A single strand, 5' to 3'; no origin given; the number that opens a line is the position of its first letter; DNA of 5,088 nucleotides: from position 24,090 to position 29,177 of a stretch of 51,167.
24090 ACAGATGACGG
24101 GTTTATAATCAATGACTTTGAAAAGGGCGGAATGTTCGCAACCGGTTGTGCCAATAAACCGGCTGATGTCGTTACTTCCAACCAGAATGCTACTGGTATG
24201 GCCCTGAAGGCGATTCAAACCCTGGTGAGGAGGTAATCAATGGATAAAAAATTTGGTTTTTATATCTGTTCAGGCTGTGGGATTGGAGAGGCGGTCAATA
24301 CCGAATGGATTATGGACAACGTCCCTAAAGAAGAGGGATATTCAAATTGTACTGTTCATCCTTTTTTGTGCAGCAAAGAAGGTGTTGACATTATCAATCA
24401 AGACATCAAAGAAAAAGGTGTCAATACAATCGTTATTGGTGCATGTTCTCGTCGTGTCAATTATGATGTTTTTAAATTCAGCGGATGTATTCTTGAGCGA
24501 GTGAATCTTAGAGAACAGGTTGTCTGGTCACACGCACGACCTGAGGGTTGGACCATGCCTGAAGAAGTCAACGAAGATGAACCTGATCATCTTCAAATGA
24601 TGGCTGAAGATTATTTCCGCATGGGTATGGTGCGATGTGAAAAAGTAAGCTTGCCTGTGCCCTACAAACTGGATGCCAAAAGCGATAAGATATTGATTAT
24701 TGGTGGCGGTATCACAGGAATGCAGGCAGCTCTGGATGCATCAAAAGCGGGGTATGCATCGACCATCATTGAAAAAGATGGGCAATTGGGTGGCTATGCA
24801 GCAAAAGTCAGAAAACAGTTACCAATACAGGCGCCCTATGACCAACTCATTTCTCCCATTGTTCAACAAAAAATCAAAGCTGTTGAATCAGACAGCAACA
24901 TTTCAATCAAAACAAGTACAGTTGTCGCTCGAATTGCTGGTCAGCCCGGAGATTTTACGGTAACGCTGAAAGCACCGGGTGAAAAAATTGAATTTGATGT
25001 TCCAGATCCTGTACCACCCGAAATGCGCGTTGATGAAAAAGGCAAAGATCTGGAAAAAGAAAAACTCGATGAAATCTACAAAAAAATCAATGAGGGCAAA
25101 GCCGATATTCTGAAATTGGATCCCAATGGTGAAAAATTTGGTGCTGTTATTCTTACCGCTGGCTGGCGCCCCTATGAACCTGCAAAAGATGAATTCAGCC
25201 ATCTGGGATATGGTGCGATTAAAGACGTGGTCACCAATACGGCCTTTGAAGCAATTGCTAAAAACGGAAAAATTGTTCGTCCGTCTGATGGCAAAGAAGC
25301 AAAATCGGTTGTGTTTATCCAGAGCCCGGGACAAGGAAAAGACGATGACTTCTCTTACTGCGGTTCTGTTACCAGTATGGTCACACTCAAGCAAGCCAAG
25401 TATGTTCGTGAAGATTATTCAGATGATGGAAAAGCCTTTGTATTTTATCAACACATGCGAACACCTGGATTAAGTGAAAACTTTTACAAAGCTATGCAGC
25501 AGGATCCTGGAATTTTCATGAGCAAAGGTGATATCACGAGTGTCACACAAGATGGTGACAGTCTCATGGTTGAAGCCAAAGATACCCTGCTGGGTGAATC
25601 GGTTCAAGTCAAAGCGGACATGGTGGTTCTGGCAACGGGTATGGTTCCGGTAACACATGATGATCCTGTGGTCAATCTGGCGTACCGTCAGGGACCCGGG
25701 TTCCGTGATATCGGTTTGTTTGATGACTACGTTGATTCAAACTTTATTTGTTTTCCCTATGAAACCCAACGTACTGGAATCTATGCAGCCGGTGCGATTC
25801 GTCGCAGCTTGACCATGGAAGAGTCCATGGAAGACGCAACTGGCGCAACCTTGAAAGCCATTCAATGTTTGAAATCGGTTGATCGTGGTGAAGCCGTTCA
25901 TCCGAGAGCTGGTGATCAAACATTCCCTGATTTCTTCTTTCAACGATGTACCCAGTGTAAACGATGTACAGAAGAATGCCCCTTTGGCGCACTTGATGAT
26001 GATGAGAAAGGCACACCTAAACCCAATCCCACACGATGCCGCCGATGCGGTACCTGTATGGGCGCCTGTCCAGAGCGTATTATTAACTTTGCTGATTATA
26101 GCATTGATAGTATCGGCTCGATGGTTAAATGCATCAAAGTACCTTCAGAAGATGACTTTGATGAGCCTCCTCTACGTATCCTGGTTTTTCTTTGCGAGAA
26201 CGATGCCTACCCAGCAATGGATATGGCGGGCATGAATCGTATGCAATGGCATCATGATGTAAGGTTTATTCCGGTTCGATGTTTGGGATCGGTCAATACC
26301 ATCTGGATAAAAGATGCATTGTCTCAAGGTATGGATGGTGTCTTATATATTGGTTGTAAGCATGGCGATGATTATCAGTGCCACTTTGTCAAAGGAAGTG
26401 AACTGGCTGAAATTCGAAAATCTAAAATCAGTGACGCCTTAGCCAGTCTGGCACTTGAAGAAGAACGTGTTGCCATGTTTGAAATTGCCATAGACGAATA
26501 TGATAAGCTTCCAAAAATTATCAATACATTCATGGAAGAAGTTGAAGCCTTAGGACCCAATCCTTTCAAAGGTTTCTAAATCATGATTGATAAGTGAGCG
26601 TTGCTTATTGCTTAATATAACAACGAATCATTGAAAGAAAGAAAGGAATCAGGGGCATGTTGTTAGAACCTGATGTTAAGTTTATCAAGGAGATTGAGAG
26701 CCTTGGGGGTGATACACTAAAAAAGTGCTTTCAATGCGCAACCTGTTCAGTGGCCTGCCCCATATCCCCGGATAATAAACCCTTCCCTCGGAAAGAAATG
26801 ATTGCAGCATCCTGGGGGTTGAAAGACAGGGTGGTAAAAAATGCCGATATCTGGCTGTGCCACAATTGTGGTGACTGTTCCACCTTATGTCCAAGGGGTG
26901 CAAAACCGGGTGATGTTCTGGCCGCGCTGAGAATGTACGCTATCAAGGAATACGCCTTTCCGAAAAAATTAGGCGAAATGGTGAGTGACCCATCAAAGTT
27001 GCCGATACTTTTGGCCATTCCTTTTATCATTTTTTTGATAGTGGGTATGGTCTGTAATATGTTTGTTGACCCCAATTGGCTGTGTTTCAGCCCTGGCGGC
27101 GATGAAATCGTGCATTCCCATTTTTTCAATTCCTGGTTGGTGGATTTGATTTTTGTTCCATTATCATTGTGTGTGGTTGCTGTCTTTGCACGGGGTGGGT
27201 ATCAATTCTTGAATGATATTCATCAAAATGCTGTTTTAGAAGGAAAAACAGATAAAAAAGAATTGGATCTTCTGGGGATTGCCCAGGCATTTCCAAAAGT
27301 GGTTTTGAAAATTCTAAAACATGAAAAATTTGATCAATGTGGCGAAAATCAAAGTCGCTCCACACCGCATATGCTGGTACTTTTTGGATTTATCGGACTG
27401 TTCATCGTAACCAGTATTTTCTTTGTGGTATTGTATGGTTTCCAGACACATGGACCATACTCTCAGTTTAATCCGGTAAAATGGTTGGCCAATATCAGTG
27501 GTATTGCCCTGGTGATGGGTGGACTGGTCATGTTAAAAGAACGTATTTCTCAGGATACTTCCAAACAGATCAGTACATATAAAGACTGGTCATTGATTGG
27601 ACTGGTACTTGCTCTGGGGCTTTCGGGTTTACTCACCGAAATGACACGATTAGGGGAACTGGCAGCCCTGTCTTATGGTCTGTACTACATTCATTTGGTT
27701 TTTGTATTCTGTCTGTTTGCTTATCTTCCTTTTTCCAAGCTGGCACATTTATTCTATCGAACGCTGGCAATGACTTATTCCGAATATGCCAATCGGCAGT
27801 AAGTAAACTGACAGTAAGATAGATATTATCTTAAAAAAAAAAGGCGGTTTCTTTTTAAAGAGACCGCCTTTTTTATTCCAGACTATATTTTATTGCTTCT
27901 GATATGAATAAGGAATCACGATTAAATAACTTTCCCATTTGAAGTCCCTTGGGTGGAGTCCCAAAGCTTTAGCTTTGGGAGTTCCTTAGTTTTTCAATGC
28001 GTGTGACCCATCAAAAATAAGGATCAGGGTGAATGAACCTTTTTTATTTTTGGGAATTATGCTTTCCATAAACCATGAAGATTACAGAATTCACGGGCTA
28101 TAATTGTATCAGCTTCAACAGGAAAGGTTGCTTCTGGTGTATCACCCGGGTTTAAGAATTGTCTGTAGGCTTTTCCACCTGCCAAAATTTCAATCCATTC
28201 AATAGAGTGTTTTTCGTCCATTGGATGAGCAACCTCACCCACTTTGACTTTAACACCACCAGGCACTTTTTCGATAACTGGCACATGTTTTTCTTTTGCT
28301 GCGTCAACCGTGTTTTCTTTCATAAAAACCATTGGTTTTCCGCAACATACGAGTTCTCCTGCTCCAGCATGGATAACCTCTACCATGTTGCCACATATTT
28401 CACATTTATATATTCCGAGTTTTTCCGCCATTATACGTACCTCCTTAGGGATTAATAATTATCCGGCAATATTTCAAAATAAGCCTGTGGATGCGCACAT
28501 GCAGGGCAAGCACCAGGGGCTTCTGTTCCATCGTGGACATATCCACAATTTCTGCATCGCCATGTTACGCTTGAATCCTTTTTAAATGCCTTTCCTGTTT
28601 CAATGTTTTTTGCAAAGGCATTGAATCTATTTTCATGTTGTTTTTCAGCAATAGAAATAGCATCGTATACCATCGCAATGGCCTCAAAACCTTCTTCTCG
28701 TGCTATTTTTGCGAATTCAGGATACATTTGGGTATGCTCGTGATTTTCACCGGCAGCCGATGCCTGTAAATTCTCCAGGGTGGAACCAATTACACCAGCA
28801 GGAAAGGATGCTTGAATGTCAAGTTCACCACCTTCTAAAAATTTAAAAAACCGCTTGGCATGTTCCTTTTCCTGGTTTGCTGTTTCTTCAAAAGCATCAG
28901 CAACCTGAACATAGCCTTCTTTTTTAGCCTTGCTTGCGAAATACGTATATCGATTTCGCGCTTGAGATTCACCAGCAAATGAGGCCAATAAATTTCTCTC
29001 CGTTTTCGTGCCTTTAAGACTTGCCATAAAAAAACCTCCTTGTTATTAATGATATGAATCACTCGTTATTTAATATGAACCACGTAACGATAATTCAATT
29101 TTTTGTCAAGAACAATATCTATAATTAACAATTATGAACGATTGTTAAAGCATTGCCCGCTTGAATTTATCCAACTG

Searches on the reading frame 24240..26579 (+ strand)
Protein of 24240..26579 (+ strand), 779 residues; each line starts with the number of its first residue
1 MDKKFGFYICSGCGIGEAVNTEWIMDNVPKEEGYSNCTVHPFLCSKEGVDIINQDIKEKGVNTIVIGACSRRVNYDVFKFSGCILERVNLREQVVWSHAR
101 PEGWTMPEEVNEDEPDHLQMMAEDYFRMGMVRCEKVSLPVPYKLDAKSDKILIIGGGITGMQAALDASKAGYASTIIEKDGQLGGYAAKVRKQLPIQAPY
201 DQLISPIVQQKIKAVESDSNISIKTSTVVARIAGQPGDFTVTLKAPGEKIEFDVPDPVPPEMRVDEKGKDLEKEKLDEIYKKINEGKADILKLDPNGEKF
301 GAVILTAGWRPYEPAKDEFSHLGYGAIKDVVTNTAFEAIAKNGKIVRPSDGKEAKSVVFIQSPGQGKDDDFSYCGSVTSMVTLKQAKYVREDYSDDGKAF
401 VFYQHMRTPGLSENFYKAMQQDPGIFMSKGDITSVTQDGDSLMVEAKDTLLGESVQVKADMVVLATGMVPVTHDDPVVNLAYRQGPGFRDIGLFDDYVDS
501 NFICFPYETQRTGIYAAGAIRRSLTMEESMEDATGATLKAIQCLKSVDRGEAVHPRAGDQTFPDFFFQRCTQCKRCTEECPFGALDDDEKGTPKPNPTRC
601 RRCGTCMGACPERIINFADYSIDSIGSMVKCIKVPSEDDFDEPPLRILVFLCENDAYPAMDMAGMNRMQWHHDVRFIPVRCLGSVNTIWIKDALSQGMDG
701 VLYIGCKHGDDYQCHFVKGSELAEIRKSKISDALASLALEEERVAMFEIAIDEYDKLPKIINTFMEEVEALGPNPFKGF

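Call 20: search_protein_families(library=pfam, proteins=[window:24240-26579:+], max_evalue=0.00001)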
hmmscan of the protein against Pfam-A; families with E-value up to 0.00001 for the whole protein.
window:24240-26579:+ (779 aa): 11 families
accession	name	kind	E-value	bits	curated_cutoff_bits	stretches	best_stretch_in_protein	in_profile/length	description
PF02662.21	FlpD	-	1.2e-41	142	22.3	1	647-772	1-123/123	Methyl-viologen-reducing hydrogenase, delta subunit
PF07992.20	Pyr_redox_2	-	2.5e-10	40.7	26.1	0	143-244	137-221/291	Pyridine nucleotide-disulphide oxidoreductase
PF12838.12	Fer4_7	-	1.2e-08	35.8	27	1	569-613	1-51/52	4Fe-4S dicluster domain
PF12837.12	Fer4_6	-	1.7e-08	34.4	25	0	569-585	8-24/24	4Fe-4S binding domain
PF13187.11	Fer4_9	-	2.1e-08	34.5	27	1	569-614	1-51/52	4Fe-4S dicluster domain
PF00037.32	Fer4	-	2e-07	31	21.1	0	568-585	6-23/24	4Fe-4S binding domain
PF13484.11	Fer4_16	-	9.3e-07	30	30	0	569-590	1-21/66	4Fe-4S double cluster binding domain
PF01266.30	DAO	-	1.2e-06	28.8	27.9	1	150-185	1-36/353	FAD dependent oxidoreductase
PF13237.11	Fer4_10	-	1.4e-06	28.5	25.5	0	568-611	7-53/53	4Fe-4S dicluster domain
PF12831.13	FAD_oxidored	-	1.7e-06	28.1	27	1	151-221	2-74/416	FAD dependent oxidoreductase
PF13450.12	NAD_binding_8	-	3.8e-06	27.5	21.9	1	153-191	1-39/68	NAD(P)-binding Rossmann-like domain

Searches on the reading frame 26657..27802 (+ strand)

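Call 20: search_protein_families(library=pfam, proteins=[window:26657-27802:+], max_evalue=0.00001)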
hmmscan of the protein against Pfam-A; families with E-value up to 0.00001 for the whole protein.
window:26657-27802:+ (381 aa): 4 families
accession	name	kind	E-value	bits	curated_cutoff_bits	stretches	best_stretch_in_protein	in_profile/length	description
PF13183.11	Fer4_8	-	3.3e-10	40.8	27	1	21-81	2-67/68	4Fe-4S dicluster domain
PF13534.11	Fer4_17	-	1.4e-07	32.4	22.2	1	23-81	1-59/61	4Fe-4S dicluster domain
PF13187.11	Fer4_9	-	3e-06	27.6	27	1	23-82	1-51/52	4Fe-4S dicluster domain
PF12838.12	Fer4_7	-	8.8e-06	26.5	27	0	23-82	1-52/52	4Fe-4S dicluster domain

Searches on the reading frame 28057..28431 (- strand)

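Call 20: search_protein_families(library=pfam, proteins=[window:28057-28431:-], max_evalue=0.00001)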
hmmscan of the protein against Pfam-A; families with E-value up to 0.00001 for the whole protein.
window:28057-28431:- (124 aa): 2 families
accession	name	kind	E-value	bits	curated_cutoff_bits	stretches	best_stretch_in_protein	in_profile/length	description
PF01880.24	Desulfoferrodox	-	3.2e-22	79.4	22.2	1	42-123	2-96/98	Desulfoferrodoxin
PF06397.17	Desulfoferrod_N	-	5e-18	64.9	23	1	2-37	1-36/36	Desulfoferrodoxin, N-terminal domain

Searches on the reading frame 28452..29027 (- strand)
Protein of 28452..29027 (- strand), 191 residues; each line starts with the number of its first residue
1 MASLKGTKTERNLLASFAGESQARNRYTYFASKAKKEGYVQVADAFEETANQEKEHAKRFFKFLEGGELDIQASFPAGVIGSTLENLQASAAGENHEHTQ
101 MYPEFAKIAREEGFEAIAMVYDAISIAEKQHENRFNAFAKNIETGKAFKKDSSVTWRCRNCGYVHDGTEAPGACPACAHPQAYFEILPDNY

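Call 20: search_protein_families(library=pfam, proteins=[window:28452-29027:-], max_evalue=0.00001)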
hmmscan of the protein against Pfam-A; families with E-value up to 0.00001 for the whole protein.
window:28452-29027:- (191 aa): 4 families
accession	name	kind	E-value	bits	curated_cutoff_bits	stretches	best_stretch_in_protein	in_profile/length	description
PF02915.23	Rubrerythrin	-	5.2e-31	108.3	22.8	1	12-137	2-135/137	Rubrerythrin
PF21349.2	RUBY_RBDX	-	8.8e-15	54.3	26.5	1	156-185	1-30/30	Rubrerythrin, rubredoxin-like domain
PF00210.30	Ferritin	-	4.6e-08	33.5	24.5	1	16-143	7-140/142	Ferritin-like domain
PF23458.2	DUF7130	-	5.3e-07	29.9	35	1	139-182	38-81/89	Domain of unknown function (DUF7130)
